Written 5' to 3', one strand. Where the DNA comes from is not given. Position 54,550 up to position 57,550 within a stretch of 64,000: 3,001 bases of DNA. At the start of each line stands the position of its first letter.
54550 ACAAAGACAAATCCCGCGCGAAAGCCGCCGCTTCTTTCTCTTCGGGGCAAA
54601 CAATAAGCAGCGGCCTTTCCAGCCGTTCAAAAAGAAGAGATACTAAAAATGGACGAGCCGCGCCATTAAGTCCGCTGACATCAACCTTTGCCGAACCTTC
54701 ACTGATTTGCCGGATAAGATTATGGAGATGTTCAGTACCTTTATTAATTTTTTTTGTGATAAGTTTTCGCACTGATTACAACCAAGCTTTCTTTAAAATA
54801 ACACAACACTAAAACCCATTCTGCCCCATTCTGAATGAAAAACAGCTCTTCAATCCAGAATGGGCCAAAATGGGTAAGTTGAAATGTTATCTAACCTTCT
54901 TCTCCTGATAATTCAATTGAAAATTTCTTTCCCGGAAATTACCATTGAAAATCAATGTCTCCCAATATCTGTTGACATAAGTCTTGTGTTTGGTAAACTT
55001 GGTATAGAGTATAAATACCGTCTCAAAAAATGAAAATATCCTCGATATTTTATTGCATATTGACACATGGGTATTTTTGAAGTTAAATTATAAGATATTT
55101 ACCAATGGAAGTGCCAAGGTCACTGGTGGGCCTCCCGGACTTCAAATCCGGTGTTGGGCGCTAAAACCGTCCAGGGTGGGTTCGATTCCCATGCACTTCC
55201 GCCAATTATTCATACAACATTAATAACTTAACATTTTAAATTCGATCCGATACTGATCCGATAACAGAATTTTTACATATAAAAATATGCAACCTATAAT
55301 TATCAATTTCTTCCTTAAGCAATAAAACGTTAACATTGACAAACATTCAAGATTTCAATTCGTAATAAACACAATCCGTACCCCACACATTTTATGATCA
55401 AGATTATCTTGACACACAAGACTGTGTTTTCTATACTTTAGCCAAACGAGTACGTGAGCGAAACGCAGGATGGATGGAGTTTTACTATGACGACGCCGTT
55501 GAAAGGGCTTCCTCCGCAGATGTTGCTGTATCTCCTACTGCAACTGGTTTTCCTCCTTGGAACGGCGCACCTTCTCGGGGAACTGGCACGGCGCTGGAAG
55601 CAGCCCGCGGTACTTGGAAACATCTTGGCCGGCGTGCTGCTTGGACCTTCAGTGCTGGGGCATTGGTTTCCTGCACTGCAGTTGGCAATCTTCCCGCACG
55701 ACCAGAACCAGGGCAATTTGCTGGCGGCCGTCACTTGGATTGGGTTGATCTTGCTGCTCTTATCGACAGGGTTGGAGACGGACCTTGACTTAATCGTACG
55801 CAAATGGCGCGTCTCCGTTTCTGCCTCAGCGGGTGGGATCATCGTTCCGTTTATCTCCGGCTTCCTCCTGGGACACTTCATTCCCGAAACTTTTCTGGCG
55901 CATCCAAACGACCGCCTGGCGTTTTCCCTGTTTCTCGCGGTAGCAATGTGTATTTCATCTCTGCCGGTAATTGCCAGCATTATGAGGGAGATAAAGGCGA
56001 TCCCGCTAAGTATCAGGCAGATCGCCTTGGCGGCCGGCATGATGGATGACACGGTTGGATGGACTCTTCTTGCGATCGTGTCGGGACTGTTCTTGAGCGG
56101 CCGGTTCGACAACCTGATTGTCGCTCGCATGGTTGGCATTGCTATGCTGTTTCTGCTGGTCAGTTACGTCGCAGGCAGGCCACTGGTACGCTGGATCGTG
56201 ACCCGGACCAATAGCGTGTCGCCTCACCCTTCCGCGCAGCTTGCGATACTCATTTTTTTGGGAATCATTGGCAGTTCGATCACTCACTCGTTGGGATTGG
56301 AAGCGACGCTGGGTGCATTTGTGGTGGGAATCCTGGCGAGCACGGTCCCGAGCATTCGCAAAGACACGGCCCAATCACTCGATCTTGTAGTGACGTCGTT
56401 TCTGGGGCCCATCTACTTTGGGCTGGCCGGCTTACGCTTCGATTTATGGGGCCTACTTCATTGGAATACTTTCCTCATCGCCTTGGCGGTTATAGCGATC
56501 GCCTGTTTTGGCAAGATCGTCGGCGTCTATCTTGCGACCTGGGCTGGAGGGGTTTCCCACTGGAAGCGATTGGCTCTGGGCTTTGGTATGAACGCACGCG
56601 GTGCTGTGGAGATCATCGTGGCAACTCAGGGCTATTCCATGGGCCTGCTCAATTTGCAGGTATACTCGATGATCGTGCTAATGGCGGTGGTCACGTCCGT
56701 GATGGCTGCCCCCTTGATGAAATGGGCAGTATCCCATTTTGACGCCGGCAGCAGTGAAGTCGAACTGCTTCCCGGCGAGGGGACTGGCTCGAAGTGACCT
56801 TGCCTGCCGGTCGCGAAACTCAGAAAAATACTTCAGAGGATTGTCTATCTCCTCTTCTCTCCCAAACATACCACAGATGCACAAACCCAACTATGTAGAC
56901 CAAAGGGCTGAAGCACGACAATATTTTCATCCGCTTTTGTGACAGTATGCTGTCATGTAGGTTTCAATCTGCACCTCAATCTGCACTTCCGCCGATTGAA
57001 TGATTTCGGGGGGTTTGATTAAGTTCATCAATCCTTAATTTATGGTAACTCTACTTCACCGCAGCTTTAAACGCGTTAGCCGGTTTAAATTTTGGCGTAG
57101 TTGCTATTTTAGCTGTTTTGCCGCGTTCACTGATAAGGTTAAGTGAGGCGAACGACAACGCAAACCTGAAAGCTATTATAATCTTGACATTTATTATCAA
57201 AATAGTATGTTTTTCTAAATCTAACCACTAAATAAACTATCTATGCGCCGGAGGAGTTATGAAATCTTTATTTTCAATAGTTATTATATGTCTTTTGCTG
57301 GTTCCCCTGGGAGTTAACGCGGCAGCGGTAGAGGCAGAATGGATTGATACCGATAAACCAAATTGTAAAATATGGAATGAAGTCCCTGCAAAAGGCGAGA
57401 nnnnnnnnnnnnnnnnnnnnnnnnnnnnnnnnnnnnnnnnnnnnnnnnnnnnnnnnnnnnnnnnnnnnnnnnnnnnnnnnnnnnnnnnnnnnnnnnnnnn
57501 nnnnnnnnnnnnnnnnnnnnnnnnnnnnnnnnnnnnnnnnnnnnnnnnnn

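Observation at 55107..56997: selC followed by a G+C-rich single-gene islet bounded by a direct repeat of the tRNA 3' end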

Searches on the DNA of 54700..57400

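Call 29: search_rna_families(source=window, start=54700, end=57400, threshold=evalue, max_evalue=1)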
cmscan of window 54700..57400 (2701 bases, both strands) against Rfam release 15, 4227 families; matches with E-value up to 1: 7.
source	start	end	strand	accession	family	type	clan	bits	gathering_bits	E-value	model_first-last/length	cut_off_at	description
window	55107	55200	+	RF01852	tRNA-Sec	Gene; tRNA;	CL00001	74.8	47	6.9e-15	1-91/91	no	Selenocysteine transfer RNA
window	54812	54877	-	RF04071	MIR2863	Gene; miRNA;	CL00139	24.7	94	0.063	1-113/113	no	MIR2863 microRNA precursor family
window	54812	54877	-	RF04093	mir-1784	Gene; miRNA;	-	24.5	98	0.072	1-92/92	no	mir-1784 microRNA precursor family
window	55597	55641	-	RF03549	mir-15_2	Gene; miRNA;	-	23.8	80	0.09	1-56/56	no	mir-15_2 microRNA precursor family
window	55969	56026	+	RF00625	P11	Gene;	-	18.1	70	0.5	1-139/139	no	Pseudomonas sRNA P11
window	55615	55688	-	RF02202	UCA1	Gene; lncRNA;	-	17.7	80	0.38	1-75/75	no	Urothelial cancer associated 1 conserved region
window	57190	57232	-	RF02350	psRNA6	Gene; sRNA;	-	14.5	60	0.42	1-333/333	no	Nitrosomonas sRNA psRNA6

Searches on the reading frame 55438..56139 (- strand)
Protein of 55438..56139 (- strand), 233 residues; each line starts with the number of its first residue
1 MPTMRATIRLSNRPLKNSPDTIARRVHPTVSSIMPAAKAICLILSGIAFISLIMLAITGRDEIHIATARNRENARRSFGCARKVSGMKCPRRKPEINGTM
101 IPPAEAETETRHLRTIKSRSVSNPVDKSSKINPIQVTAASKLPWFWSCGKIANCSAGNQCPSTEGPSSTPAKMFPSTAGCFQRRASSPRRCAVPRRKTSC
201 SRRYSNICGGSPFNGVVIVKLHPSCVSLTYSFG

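Call 7: search_protein_families(library=pfam, proteins=[window:55438-56139:-])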
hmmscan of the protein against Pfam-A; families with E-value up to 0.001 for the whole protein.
window:55438-56139:- (233 aa): 0 families
